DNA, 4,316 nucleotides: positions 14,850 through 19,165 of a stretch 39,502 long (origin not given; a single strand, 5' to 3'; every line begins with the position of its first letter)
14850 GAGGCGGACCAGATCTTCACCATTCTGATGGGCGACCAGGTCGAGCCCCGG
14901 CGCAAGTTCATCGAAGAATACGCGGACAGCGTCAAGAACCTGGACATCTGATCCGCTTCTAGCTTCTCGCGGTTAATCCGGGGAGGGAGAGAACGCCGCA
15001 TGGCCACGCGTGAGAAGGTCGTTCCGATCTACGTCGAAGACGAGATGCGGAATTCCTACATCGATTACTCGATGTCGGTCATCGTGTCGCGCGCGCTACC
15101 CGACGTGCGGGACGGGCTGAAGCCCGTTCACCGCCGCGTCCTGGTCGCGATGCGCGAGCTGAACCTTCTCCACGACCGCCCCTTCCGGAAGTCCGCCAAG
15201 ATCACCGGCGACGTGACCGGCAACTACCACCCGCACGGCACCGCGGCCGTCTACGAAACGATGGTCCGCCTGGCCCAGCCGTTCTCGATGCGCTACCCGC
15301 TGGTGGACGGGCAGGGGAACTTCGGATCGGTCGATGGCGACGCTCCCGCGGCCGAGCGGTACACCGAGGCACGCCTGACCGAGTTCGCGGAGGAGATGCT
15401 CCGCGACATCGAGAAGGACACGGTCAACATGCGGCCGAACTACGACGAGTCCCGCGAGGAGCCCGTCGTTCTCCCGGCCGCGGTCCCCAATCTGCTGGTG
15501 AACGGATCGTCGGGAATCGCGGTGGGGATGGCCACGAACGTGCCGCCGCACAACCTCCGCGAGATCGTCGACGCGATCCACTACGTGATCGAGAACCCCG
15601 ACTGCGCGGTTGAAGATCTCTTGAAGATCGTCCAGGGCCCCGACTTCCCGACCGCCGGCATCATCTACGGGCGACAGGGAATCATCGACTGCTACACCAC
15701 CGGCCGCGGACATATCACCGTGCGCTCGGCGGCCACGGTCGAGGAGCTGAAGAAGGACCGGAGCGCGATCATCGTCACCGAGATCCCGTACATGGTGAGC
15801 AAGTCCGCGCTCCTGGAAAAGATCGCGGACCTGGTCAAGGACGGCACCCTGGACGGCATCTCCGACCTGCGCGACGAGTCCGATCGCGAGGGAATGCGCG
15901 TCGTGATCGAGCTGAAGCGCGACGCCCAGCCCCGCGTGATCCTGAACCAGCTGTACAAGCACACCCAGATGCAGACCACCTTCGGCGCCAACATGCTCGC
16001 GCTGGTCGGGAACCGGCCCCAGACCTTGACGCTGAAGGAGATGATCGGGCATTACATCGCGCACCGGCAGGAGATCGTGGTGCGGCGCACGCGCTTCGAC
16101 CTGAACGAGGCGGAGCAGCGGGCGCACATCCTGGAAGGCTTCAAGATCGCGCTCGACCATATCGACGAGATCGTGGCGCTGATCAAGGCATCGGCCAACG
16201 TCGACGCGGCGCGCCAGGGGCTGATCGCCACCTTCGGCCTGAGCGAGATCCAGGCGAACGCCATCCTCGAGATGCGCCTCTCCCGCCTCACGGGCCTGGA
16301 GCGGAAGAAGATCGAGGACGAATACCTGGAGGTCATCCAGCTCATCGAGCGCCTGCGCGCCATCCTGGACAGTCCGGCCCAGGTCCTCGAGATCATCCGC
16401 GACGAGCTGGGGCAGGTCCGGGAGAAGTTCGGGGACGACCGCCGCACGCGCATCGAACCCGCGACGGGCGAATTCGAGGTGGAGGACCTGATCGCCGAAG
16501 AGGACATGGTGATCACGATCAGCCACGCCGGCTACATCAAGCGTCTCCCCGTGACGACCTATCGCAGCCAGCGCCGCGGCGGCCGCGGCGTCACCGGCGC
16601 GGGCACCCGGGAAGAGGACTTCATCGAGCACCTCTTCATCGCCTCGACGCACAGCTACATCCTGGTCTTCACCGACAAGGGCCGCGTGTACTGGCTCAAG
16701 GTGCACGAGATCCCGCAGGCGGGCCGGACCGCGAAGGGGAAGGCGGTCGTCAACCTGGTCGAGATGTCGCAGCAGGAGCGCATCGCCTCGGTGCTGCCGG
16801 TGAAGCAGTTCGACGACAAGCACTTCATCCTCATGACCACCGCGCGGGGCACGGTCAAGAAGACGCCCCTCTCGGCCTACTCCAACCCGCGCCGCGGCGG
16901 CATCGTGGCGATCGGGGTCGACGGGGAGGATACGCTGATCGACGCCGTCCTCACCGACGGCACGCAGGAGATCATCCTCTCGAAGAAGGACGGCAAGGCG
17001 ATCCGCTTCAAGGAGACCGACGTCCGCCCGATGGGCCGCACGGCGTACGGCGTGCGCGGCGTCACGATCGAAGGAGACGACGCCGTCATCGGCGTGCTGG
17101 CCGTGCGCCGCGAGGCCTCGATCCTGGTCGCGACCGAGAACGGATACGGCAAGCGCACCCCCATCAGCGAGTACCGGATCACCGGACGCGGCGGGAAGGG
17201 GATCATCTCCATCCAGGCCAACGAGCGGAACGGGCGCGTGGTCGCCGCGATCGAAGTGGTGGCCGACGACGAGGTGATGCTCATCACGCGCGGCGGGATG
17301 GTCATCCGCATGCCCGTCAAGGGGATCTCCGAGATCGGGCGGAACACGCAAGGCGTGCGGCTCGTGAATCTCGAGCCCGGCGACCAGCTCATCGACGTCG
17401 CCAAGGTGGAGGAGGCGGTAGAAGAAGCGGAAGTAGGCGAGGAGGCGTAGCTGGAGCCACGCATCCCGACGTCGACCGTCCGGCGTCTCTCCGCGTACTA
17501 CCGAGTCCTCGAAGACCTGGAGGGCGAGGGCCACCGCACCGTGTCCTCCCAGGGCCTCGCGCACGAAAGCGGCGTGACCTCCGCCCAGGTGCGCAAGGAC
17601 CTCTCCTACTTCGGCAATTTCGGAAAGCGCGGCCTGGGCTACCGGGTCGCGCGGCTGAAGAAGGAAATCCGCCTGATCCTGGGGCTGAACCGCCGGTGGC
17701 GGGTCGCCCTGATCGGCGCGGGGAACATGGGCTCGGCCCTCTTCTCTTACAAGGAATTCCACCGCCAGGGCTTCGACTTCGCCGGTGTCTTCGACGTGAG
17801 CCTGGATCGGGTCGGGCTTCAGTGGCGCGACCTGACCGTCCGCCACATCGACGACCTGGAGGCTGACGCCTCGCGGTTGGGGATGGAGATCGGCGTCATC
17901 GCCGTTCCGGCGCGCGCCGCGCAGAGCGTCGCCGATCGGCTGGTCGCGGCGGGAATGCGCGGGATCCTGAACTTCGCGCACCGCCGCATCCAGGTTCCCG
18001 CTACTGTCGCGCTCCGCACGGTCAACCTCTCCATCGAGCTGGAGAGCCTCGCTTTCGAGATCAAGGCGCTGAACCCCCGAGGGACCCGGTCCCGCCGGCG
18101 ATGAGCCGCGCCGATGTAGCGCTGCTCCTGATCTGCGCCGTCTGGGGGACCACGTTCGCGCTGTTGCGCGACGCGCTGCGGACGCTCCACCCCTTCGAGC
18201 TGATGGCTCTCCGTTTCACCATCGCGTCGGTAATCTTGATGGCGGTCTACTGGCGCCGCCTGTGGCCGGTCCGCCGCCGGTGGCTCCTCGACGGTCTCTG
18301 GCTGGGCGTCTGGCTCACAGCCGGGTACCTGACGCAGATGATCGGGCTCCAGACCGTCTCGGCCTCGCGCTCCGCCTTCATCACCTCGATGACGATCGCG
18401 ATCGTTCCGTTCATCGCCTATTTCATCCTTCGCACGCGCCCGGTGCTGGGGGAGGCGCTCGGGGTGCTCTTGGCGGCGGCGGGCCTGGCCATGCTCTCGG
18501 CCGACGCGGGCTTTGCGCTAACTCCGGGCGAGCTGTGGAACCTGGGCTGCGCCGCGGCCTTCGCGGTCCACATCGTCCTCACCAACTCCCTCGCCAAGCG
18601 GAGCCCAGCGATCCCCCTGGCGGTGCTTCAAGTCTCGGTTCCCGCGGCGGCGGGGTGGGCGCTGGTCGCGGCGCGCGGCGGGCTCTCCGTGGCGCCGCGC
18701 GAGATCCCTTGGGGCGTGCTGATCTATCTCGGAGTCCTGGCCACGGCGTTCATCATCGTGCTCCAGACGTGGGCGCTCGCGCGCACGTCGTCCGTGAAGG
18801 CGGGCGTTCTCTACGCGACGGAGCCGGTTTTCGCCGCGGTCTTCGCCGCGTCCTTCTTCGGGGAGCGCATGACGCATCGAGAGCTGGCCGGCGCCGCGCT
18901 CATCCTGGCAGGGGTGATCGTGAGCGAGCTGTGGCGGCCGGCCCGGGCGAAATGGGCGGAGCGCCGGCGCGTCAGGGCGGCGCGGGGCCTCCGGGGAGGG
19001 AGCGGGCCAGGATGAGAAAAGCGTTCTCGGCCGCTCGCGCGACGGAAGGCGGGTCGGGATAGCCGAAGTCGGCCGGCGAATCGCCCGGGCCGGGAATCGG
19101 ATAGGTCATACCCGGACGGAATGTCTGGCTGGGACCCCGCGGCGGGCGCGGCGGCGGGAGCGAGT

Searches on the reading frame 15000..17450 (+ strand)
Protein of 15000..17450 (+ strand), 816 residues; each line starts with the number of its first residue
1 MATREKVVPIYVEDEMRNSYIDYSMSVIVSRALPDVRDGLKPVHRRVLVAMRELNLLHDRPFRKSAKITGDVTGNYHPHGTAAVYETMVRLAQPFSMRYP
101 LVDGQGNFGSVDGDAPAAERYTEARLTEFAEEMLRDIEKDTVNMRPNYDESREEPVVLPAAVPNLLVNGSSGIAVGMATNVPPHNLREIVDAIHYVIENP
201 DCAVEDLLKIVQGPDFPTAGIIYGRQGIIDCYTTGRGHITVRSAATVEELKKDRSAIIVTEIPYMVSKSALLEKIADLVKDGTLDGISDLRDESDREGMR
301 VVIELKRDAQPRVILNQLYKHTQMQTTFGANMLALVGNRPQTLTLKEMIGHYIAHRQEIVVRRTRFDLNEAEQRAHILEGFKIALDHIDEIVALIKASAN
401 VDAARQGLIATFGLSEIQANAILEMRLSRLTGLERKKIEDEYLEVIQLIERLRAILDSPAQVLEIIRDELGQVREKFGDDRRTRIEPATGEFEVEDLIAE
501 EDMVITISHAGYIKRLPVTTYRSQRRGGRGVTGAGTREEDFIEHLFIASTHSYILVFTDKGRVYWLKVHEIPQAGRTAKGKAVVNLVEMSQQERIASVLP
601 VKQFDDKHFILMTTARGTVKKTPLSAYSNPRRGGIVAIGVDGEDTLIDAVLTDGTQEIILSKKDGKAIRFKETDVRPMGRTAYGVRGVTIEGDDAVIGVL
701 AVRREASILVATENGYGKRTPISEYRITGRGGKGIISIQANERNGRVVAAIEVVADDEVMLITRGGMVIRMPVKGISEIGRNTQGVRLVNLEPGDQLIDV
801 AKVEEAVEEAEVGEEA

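Call 31: search_protein_families(library=pfam, proteins=[window:15000-17450:+], max_evalue=0.00001)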
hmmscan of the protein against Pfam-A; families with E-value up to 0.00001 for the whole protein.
window:15000-17450:+ (816 aa): 2 families
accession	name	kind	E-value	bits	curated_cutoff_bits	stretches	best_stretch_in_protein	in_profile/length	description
PF00521.26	DNA_topoisoIV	-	1.6e-161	538.4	31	1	31-470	1-431/432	DNA gyrase/topoisomerase IV, subunit A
PF03989.18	DNA_gyraseA_C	-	1.5e-75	248.9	27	6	757-803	1-47/48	DNA gyrase C-terminal domain, beta-propeller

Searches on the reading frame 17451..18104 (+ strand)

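Call 32: search_protein_families(library=pfam, proteins=[window:17451-18104:+], max_evalue=0.00001)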
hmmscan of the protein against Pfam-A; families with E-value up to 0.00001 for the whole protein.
window:17451-18104:+ (217 aa): 2 families
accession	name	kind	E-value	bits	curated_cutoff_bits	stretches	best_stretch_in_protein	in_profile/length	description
PF02629.25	CoA_binding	-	2.8e-20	73.3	22.3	1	81-176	2-95/97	CoA binding domain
PF06971.19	Put_DNA-bind_N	-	1.3e-19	70.5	27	1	5-52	2-49/49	Putative DNA-binding protein N-terminus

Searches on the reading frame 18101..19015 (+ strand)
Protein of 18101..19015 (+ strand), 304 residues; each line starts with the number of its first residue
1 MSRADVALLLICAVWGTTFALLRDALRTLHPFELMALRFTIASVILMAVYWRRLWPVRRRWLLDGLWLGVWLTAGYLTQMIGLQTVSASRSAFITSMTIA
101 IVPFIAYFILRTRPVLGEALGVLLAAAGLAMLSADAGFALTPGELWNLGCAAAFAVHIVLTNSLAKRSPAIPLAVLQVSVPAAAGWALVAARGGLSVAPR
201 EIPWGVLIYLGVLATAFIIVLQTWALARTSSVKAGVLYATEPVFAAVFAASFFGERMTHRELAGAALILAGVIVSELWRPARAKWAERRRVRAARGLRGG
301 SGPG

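Call 32: search_protein_families(library=pfam, proteins=[window:18101-19015:+], max_evalue=0.00001)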
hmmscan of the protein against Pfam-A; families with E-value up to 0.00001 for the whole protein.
window:18101-19015:+ (304 aa): 1 family
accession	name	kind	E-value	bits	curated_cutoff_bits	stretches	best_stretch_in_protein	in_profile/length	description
PF00892.27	EamA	-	1.4e-37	129.4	28.2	2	4-133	3-134/135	EamA-like transporter family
